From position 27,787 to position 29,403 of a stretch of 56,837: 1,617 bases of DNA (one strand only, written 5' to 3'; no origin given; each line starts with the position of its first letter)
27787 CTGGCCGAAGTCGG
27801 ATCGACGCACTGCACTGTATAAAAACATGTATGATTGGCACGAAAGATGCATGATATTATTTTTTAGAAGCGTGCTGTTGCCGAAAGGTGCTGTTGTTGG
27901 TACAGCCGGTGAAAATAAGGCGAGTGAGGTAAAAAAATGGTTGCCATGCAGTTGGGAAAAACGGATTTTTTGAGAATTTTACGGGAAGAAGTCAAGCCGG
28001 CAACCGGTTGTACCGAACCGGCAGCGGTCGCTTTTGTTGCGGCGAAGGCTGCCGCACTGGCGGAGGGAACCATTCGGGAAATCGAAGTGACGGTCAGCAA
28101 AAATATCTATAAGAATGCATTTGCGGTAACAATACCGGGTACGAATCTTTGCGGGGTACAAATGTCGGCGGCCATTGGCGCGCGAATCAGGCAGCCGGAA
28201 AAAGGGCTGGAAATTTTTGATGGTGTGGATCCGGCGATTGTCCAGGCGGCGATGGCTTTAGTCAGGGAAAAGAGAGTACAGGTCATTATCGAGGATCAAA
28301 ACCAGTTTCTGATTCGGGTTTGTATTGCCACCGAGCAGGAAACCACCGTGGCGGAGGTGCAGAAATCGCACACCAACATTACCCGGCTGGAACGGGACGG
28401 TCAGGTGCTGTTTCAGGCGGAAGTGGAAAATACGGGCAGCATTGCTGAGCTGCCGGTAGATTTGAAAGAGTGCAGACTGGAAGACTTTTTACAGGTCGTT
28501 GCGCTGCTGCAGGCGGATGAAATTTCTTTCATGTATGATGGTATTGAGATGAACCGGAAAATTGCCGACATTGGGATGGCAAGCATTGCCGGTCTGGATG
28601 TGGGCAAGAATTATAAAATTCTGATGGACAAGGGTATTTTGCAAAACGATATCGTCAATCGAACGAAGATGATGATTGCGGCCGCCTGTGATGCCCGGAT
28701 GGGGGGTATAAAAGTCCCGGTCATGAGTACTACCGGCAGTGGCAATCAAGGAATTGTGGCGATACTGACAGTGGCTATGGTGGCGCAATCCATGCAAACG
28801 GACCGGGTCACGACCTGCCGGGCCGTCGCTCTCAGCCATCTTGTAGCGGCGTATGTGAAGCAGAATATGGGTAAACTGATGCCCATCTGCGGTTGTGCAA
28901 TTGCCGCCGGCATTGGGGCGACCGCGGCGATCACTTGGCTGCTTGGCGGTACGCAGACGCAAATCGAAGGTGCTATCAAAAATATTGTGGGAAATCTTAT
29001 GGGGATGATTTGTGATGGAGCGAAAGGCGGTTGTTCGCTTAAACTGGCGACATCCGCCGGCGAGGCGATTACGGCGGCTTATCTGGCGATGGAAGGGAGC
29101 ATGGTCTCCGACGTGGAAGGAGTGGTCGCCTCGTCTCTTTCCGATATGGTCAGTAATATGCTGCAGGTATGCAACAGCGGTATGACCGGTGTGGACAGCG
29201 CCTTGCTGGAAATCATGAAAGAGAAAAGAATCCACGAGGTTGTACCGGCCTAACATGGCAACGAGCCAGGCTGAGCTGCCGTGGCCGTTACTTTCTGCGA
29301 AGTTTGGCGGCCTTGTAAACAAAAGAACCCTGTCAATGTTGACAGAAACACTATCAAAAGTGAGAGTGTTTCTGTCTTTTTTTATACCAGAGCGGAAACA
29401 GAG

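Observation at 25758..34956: One sigma-54 activator, two -24/-12 promoters: cysteine-desulfidase-family gene plus a UroD-like/M24/TctBAC operon as a single regulon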

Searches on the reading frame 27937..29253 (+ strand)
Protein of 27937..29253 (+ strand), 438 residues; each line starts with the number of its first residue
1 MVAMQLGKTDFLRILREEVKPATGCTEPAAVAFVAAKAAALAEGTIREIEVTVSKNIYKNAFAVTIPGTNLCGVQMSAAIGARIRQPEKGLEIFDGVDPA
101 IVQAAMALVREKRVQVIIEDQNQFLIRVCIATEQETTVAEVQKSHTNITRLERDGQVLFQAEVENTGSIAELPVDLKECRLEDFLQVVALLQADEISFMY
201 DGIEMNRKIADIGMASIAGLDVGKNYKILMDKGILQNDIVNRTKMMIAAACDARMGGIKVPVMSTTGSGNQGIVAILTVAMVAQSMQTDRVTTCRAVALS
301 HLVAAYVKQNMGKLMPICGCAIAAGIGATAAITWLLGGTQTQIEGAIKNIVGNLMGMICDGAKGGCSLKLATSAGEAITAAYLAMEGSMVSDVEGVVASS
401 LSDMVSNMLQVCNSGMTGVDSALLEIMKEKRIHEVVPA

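Call 5: search_protein_families(library=pfam, proteins=[window:27937-29253:+])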
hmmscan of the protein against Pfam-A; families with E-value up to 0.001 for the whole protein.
window:27937-29253:+ (438 aa): 2 families
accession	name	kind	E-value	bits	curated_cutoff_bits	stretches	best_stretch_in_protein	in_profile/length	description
PF03313.21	SDH_alpha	-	4e-48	164.8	26.4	1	192-424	29-259/260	Serine dehydratase alpha chain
PF03972.19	MmgE_PrpD_N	-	0.00045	19.9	32.1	0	296-389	122-219/244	MmgE/PrpD N-terminal domain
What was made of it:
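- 27937..29253 (+): CyuA/CdsB-family [4Fe-4S] L-cysteine desulfidase homologue (438 aa). SDH_alpha 4e-48 (call 5).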

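Call 6: search_protein_families(library=ncbifam, proteins=[window:27937-29253:+])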
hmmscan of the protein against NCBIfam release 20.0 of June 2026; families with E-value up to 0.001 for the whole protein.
window:27937-29253:+ (438 aa): 1 family
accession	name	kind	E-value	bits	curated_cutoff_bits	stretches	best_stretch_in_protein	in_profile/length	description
NF046090.2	halo_gas_GvpJ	exception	0.00091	19.3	125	0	49-105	12-69/73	gas vesicle protein GvpJ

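Call 33: search_solved_structures(query=window:27937-29250:+, max_evalue=0.001, show_alignments=1)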
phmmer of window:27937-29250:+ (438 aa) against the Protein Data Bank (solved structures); distinct sequences matched with E-value up to 0.001: 2.
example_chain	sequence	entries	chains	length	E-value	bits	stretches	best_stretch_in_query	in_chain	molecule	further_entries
9fsl_A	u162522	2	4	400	1.6e-32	116.5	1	12-432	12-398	L-cysteine desulfidase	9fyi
9he0_A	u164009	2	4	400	2.5e-31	112.6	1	12-432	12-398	L-cysteine desulfidase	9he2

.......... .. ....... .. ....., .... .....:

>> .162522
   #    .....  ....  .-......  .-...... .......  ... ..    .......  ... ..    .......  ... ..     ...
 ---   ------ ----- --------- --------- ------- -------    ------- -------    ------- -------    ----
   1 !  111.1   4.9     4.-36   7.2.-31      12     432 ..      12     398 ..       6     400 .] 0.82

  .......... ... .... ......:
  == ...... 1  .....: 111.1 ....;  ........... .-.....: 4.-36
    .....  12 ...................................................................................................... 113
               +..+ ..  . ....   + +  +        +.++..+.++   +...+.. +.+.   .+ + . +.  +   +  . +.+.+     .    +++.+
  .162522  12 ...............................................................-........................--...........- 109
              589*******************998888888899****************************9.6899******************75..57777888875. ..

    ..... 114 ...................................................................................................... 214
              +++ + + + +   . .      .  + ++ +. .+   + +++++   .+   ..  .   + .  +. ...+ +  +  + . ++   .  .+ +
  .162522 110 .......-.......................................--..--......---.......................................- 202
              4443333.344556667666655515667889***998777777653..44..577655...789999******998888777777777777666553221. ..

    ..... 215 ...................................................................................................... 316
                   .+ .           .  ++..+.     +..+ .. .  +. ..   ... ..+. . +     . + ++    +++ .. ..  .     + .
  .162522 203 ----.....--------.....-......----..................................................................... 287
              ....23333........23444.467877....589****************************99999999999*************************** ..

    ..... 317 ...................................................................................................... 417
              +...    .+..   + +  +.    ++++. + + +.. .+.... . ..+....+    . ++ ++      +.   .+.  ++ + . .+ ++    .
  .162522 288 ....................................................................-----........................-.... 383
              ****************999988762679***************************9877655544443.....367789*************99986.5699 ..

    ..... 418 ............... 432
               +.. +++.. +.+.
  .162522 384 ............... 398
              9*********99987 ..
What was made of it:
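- On CyuA/CdsB L-cysteine desulfidase: ATGCTEP aligns with ALGCTEV of 9FSL (call 33). DARM and SGNQG align with NTRM and SGNMG (call 33). E-value against MmCyuA is 1.6e-32 (call 33).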

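Call 55: find_homologous_proteins(query=window:27937-29250:+, max_evalue=1e-20)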
Query window:27937-29250:+ (438 aa): 2145 proteins with E <= 1e-20 among 8000 candidates; the best 120 are listed.
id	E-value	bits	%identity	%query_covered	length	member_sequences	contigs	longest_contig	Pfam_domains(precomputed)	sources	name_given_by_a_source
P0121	2.0e-274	928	100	100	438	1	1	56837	PF03313.22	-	-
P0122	5.9e-173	594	65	97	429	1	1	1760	PF03313.22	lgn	-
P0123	1.9e-116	408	50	97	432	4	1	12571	PF03313.22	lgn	-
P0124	6.6e-116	406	46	97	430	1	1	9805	PF03313.22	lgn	-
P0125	1.9e-113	398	48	96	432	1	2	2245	PF03313.22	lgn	-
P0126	5.3e-113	396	45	96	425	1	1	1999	PF03313.22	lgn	-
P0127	7.3e-113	396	46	96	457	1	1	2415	PF03313.22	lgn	-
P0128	3.1e-111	391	47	96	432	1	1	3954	PF03313.22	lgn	-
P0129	8.6e-111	389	45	97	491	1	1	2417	PF03313.22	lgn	-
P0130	1.7e-109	385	43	97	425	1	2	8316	PF03313.22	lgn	-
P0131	2.2e-109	384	45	96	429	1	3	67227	PF03313.22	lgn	-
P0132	2.3e-109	384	43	98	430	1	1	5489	PF03313.22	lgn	-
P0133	3.6e-108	380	42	97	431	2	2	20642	PF03313.22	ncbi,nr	ncbi:MAG: L-serine ammonia-lyase, iron-sulfur-dependent, subunit alpha [Peptococcaceae bacterium]|nr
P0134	5.5e-108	380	45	96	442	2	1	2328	PF03313.22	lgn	-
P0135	6.8e-108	380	42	98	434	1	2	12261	PF03313.22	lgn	-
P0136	1.1e-107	379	47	96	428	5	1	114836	PF03313.22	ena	-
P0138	4.9e-107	377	44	96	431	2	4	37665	PF03313.22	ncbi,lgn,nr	ncbi:MAG: L-serine ammonia-lyase, iron-sulfur-dependent, subunit alpha [Negativicutes bacterium]|nr:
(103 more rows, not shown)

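Call 56: find_encoding_contigs(protein=P0123, flank=8000, max_places=1)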
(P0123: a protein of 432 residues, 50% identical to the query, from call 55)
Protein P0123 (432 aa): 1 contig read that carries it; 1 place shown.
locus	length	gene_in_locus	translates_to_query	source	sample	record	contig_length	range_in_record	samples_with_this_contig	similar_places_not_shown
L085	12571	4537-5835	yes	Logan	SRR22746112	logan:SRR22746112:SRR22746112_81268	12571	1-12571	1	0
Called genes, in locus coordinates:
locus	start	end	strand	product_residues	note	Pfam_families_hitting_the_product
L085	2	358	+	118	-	?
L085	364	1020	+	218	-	PF25917:BSH_RND, PF25973:BSH_CzcB (weak), PF25997:BSH_YhbJ (weak), PF25954:Beta-barrel_RND_2 (weak), PF25963:Beta-barrel_AAEA, PF25990:Beta-barrel_YknX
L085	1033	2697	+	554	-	PF00083:Sugar_tr (weak), PF07690:MFS_1, PF13347:MFS_2 (weak)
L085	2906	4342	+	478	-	PF15714:SpoVT_C (weak), PF00004:AAA (faint), PF00158:Sigma54_activat, PF14532:Sigma54_activ_2, PF25601:AAA_lid_14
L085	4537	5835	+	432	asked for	PF03313:SDH_alpha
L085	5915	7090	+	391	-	PF01979:Amidohydro_1, PF07969:Amidohydro_3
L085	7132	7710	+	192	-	PF14196:ATC_hydrolase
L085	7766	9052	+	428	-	PF00083:Sugar_tr, PF07690:MFS_1, PF00083:Sugar_tr, PF07690:MFS_1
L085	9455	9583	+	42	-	-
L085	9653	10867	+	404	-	PF03977:OAD_beta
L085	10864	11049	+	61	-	-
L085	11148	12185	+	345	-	PF13302:Acetyltransf_3, PF00583:Acetyltransf_1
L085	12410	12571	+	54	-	?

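Call 57: find_encoding_contigs(protein=P0136, flank=8000, max_places=1)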
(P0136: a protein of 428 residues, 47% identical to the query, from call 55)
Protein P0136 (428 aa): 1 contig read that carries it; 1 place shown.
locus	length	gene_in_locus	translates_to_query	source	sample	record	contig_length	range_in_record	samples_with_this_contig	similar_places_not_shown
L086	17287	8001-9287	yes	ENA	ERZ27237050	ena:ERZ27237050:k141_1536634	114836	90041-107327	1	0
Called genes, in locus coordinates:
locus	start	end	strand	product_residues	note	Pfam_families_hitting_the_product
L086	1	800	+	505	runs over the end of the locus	PF01832:Glucosaminidase, PF06347:SH3_4 (faint), PF08239:SH3_3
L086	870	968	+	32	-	-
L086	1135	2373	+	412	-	PF05977:MFS_3, PF07690:MFS_1, PF12832:MFS_1_like, PF07690:MFS_1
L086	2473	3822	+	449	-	PF01943:Polysacc_synt (faint), PF01554:MatE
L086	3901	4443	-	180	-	PF00132:Hexapep (weak), PF25084:LbH_EIF2B (faint), PF00132:Hexapep (weak)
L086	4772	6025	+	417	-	PF00278:Orn_DAP_Arg_deC, PF02784:Orn_Arg_deC_N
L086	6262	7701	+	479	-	PF07728:AAA_5 (faint), PF00158:Sigma54_activat, PF01078:Mg_chelatase (faint), PF14532:Sigma54_activ_2, PF25601:AAA_lid_14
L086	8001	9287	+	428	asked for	PF03313:SDH_alpha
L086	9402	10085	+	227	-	PF01471:PG_binding_1, PF07486:Hydrolase_2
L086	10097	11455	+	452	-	PF20769:YPEB_N, PF14620:YPEB_PepSY1-2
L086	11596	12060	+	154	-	PF09148:DUF1934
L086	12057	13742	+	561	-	PF03485:Arg_tRNA_synt_N, PF00750:tRNA-synt_1d, PF01921:tRNA-synt_1f (faint), PF00133:tRNA-synt_1 (faint), PF09334:tRNA-synt_1g (faint), PF05746:DALR_1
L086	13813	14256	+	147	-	PF05066:HARE-HTH (weak)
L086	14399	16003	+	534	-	PF06418:CTP_synth_N, PF07722:Peptidase_C26 (faint), PF00117:GATase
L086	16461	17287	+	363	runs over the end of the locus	PF02388:FemAB, PF13480:Acetyltransf_6, PF02388:FemAB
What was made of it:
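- Relatives of the window's cyuA form stand-alone sigma-54 units (call 57).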

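Call 58: find_encoding_contigs(protein=P0138, flank=8000, max_places=1)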
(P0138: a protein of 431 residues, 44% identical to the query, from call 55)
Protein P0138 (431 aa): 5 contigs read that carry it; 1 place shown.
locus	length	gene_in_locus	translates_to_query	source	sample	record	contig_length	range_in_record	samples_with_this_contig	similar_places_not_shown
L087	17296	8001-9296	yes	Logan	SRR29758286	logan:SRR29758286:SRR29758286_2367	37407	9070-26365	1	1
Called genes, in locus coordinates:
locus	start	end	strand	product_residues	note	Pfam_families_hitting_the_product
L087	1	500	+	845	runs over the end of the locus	PF11897:DUF3417, PF00343:Phosphorylase, PF28476:GlgP_C (weak)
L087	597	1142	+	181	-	PF04879:Molybdop_Fe4S4, PF00384:Molybdopterin (weak)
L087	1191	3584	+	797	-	PF00384:Molybdopterin, PF01568:Molydop_binding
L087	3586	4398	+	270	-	PF00037:Fer4 (faint), PF12797:Fer4_2 (faint), PF12838:Fer4_7, PF13183:Fer4_8 (weak), PF13187:Fer4_9 (weak), PF13247:Fer4_11, PF12838:Fer4_7 (weak), PF12837:Fer4_6 (weak), +1 more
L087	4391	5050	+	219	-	PF01292:Ni_hydr_CYTB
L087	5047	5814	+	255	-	PF24859:FdhE_central (weak)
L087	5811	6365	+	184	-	PF21349:RUBY_RBDX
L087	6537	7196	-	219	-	PF08348:PAS_6, PF13309:HTH_22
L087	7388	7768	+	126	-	PF01042:Ribonuc_L-PSP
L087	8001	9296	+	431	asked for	PF03313:SDH_alpha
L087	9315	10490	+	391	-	PF01979:Amidohydro_1, PF07969:Amidohydro_3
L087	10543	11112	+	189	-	PF14196:ATC_hydrolase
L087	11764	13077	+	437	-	PF00395:SLH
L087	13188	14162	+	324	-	PF24827:AstE_AspA_cat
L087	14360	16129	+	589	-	PF04389:Peptidase_M28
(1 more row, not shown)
